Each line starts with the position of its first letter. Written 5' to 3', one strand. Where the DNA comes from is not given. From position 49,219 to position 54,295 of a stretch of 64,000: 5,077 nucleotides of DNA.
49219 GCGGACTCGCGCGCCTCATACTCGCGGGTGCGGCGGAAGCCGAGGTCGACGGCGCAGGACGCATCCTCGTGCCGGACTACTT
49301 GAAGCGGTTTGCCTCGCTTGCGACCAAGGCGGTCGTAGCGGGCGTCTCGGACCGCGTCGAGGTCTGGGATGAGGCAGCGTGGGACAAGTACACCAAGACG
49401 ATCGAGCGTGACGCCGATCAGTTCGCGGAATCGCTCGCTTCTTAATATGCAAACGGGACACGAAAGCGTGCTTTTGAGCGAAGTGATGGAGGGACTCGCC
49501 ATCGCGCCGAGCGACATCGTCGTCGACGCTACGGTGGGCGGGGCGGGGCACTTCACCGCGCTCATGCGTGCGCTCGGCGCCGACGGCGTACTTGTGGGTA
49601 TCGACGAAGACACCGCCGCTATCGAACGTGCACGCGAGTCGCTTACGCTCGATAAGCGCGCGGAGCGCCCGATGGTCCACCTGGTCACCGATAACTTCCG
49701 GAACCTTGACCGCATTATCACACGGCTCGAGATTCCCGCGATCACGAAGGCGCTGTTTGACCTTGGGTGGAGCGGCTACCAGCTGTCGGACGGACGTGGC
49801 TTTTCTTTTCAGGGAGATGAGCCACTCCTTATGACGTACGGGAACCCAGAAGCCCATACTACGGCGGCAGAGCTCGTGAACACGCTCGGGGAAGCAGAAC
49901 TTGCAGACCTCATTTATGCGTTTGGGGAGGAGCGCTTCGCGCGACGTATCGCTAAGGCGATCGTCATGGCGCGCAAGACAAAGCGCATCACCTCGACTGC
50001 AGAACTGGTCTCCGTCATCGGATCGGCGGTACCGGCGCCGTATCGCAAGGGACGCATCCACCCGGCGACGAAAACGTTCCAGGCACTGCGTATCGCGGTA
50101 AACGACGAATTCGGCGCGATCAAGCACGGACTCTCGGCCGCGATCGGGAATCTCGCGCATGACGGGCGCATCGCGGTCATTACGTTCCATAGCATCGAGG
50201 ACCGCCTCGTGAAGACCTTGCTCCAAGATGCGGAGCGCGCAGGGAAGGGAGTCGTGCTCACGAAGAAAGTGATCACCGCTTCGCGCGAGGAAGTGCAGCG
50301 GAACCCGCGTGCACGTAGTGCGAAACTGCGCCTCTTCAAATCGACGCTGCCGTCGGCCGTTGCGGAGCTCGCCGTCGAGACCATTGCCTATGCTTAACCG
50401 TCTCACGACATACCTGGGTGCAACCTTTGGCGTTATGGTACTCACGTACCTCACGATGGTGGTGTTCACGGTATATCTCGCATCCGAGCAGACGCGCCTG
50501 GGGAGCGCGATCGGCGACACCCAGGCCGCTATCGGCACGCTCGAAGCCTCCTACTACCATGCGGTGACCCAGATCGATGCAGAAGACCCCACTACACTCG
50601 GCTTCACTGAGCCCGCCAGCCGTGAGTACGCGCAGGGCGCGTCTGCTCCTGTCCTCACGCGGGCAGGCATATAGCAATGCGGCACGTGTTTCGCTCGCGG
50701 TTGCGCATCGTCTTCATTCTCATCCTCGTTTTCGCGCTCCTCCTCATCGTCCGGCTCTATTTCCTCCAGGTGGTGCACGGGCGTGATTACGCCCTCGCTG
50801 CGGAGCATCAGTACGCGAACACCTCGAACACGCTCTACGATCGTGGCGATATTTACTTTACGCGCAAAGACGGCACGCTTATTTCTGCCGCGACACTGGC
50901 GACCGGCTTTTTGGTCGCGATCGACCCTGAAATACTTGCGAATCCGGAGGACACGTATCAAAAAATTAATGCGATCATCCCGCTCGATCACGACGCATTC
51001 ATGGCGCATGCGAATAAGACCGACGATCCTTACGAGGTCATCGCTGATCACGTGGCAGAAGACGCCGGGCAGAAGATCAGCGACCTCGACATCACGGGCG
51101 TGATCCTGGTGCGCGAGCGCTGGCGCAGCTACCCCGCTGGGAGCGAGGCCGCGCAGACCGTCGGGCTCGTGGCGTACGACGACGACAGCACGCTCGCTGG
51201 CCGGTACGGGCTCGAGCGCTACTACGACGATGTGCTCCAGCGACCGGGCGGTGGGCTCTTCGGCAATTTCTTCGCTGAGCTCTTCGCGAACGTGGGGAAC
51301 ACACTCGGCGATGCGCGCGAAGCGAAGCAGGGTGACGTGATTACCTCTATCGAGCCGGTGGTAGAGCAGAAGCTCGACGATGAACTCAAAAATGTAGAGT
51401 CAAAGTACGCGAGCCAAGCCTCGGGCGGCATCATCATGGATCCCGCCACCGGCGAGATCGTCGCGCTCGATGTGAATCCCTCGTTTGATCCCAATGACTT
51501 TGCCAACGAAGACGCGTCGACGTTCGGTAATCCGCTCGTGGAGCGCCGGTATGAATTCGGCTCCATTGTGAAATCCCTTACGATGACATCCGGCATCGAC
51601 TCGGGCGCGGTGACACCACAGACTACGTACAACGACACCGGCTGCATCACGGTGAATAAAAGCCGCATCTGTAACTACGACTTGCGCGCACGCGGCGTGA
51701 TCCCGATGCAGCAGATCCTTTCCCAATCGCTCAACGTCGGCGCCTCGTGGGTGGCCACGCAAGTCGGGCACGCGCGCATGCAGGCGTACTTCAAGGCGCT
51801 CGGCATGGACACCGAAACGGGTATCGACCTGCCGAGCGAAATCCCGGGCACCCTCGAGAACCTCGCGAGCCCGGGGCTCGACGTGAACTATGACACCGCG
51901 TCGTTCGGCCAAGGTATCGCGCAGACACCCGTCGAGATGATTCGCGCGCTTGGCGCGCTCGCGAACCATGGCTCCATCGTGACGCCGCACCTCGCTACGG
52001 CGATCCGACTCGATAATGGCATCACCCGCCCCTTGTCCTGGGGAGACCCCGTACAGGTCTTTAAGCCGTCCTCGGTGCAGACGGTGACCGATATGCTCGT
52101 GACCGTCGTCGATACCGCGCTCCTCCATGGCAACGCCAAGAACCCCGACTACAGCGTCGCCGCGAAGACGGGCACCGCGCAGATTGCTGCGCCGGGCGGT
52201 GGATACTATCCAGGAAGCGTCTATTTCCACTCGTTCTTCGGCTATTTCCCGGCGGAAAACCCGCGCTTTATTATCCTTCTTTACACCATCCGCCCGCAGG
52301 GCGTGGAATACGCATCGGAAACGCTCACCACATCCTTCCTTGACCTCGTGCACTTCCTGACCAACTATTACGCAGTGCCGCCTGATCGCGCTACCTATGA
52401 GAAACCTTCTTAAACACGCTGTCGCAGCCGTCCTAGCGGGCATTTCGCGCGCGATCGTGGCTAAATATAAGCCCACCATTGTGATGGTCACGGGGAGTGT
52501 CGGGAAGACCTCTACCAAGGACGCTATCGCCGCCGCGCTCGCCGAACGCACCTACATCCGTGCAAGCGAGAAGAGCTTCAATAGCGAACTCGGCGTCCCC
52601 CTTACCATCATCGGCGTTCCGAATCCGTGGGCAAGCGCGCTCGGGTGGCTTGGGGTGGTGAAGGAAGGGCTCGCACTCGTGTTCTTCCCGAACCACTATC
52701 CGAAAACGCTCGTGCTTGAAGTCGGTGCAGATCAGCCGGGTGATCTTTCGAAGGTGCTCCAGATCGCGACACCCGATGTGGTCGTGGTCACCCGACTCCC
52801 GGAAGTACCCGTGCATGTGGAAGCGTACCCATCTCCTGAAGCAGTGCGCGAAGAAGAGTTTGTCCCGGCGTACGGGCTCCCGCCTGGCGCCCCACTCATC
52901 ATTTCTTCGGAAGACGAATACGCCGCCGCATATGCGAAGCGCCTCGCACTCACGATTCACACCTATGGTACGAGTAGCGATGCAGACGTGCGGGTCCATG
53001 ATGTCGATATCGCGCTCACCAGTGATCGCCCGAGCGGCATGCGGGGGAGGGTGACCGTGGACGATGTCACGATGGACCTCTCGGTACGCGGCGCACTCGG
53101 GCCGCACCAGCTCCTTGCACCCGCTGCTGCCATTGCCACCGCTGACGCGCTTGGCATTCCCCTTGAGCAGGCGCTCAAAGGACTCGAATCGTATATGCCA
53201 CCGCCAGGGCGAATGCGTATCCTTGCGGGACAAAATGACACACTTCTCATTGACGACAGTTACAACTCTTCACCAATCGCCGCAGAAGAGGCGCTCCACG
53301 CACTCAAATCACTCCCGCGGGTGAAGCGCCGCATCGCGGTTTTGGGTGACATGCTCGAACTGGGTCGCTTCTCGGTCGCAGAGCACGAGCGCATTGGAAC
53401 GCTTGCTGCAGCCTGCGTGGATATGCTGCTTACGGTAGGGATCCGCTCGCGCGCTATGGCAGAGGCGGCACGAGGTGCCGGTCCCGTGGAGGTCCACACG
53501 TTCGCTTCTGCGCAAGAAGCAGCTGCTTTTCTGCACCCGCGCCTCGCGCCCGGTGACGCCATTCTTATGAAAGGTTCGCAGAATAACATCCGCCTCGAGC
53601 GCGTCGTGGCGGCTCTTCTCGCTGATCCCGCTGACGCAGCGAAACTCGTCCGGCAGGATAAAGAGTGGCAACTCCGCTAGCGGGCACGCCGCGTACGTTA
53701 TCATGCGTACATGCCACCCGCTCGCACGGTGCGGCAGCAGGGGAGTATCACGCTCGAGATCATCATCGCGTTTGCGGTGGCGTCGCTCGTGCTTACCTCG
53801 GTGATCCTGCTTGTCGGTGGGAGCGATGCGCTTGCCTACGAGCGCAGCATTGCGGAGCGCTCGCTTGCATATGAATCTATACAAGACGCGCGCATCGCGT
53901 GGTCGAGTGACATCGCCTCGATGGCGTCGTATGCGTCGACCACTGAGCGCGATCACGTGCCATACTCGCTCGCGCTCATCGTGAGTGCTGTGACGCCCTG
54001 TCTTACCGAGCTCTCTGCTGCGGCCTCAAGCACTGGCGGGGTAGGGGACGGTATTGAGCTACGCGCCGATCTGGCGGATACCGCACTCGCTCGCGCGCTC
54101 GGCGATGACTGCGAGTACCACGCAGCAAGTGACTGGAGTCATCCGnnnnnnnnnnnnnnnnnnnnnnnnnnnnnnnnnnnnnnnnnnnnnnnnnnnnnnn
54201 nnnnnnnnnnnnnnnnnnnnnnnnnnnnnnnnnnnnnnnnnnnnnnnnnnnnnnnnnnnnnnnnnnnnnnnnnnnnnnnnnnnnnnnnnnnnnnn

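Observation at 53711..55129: Large pilin-like protein carrying an LVIVD-repeat beta-propeller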

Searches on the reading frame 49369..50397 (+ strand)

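Call 15: search_protein_families(library=pfam, proteins=[window:49369-50397:+], max_evalue=0.001)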
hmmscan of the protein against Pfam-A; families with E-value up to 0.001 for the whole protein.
window:49369-50397:+ (342 aa): 1 family
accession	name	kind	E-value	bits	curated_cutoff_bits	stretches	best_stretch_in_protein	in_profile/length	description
PF01795.25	Methyltransf_5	-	1e-88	298.2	27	1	30-324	3-307/309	MraW methylase family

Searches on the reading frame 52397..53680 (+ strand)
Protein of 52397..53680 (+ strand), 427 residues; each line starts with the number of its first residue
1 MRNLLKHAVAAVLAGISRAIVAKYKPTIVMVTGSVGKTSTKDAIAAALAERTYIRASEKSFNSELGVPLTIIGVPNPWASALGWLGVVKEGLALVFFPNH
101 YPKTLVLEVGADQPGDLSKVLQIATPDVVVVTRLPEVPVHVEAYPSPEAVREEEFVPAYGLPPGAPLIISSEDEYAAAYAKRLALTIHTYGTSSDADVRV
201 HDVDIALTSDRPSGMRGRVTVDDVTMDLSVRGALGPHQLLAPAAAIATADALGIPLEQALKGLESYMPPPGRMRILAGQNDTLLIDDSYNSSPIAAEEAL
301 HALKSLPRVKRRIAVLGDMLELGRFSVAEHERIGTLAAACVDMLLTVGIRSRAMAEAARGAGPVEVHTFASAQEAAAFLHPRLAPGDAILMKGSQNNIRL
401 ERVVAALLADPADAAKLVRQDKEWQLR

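Call 3: search_protein_families(library=pfam, proteins=[window:52397-53680:+], max_evalue=1)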
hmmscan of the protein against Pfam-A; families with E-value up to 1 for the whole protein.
window:52397-53680:+ (427 aa): 3 families
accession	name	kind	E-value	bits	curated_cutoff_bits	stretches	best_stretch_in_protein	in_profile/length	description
PF02875.26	Mur_ligase_C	-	6.8e-21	75.8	28.4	1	271-394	1-126/127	Mur ligase, glutamate ligase domain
PF08245.18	Mur_ligase_M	-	4e-15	56.7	24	2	101-247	56-198/200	Mur ligase middle domain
PF02817.22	E3_binding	-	0.35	11.6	23.7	1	201-224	14-35/36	e3 binding domain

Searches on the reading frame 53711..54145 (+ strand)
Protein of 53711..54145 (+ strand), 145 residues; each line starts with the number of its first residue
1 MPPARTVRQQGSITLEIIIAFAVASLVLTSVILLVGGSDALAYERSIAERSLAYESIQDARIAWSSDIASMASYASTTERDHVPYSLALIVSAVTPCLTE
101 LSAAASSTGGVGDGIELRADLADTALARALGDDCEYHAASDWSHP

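Call 53: predict_structure(alignment_id=A4)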
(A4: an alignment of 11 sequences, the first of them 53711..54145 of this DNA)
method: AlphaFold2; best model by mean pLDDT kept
length: 145 residues; sequences in the alignment: 11
mean_pLDDT: 74.8   pTM: 0.56
mean pLDDT of the five models: 74.8, 56.9, 47.5, 46.9, 46.1
residues with pLDDT >= 90: 3; 70-90: 101; 50-70: 28; < 50: 13
segments of 3 or more residues with pLDDT < 50: 137-145
pLDDT, mean of each block of 10 residues (from residue 1): 49 77 88 76 84 87 69 82 87 79 82 77 72 57 35
secondary structure, 60 per line:
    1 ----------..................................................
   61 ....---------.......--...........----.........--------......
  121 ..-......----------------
elements in order: H11-64 E74-80 E83-93 E98-106 E115-122 H124-129

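Call 56: fold_search(model_id=the predicted structure, library=pdb)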
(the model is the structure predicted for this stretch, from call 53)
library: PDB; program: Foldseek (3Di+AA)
matches with E <= 10: 891; with E <= 0.001: 0
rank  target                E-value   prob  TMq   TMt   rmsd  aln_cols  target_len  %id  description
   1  9a1f_R                2.5e-02  0.99  0.43  0.50   5.2       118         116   18  Integrative structure of the XcpGHIJK pseudo pilus filament model of a type II secretion system (released 2021-06-18)
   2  2ret_A                2.7e-02  1.00  0.38  0.60   3.1        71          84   13  The crystal structure of a binary complex of two pseudopilins: EpsI and EpsJ from the Type 2 Secretion System of Vibri (released 2008-02-05)
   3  2ret_C                4.5e-02  1.00  0.38  0.63   3.1        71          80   13  The crystal structure of a binary complex of two pseudopilins: EpsI and EpsJ from the Type 2 Secretion System of Vibri (released 2008-02-05)
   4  2ret_E                6.0e-02  1.00  0.39  0.62   3.1        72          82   14  The crystal structure of a binary complex of two pseudopilins: EpsI and EpsJ from the Type 2 Secretion System of Vibri (released 2008-02-05)
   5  2ret_G                8.1e-02  1.00  0.38  0.62   3.1        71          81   13  The crystal structure of a binary complex of two pseudopilins: EpsI and EpsJ from the Type 2 Secretion System of Vibri (released 2008-02-05)
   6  6qvf_B                9.6e-02  0.75  0.24  0.20   3.8        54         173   11  TT_C0855 competence pilin from Thermus thermophilus HB27 (released 2019-05-29)
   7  6qvf_D                9.6e-02  0.75  0.24  0.20   3.8        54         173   11  TT_C0855 competence pilin from Thermus thermophilus HB27 (released 2019-05-29)
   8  5bw0_B                1.1e-01  0.98  0.37  0.54   3.9        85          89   12  The crystal structure of minor pseudopilin binary complex of XcpV and XcpW from the Type 2 secretion system of Pseudom (released 2016-07-20)
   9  6qvf_C                1.3e-01  0.66  0.24  0.21   3.9        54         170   11  TT_C0855 competence pilin from Thermus thermophilus HB27 (released 2019-05-29)
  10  6qvf_A                1.4e-01  0.66  0.24  0.21   3.9        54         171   11  TT_C0855 competence pilin from Thermus thermophilus HB27 (released 2019-05-29)
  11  4oqd_A                1.6e-01  0.47  0.22  0.15   6.6        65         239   11  Crystal structure of the tylM1 N,N-dimethyltransferase in complex with SAH and TDP-Qui3NMe2 (released 2014-02-26)
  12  3cfi_J                2.2e-01  0.99  0.44  0.73   2.3        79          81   10  Nanobody-aided structure determination of the EPSI:EPSJ pseudopilin heterdimer from Vibrio Vulnificus (released 2009-01-13)
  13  5bw0_D                2.3e-01  1.00  0.46  0.75   2.4        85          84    9  The crystal structure of minor pseudopilin binary complex of XcpV and XcpW from the Type 2 secretion system of Pseudom (released 2016-07-20)
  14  3nm7_A                2.7e-01  0.15  0.18  0.25   8.2        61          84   10  Crystal Structure of Borrelia burgdorferi Pur-alpha (released 2010-10-06)
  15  3d2l_A                3.0e-01  0.21  0.18  0.13   6.6        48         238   10  Crystal structure of SAM-dependent methyltransferase (ZP_00538691.1) from EXIGUOBACTERIUM SP. 255-15 at 1.90 A resolut (released 2008-05-20)
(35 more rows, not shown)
